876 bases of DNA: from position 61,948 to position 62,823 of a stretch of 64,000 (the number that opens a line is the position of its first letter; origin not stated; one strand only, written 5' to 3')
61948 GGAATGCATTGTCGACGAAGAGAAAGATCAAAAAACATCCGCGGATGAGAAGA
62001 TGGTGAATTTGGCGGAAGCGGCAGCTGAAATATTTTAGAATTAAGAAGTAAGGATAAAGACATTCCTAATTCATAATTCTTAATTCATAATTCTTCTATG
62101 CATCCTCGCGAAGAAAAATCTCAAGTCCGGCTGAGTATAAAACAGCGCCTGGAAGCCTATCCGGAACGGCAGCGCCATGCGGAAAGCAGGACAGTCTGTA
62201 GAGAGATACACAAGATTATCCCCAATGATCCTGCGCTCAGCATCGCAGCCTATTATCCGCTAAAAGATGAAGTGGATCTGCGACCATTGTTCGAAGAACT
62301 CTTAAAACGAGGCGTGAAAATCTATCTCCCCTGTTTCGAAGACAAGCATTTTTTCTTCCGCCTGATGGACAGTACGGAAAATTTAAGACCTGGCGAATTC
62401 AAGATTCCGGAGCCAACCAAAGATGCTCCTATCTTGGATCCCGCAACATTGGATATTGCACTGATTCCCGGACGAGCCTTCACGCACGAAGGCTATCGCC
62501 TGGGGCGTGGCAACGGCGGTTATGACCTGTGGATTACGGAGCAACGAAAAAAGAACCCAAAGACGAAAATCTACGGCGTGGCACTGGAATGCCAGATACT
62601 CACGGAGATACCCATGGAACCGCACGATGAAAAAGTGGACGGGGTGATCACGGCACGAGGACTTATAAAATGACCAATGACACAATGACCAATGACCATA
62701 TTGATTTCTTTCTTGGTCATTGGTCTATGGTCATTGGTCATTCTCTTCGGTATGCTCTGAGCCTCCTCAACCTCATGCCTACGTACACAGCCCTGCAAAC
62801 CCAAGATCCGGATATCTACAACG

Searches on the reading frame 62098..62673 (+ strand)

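Call 36: search_protein_families(library=pfam, proteins=[window:62098-62673:+], max_evalue=0.001)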
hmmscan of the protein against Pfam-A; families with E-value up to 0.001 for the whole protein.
window:62098-62673:+ (191 aa): 1 family
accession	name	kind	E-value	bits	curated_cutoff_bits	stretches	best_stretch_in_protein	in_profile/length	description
PF01812.26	5-FTHF_cyc-lig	-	2.1e-35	122.8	27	1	7-185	1-185/186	5-formyltetrahydrofolate cyclo-ligase family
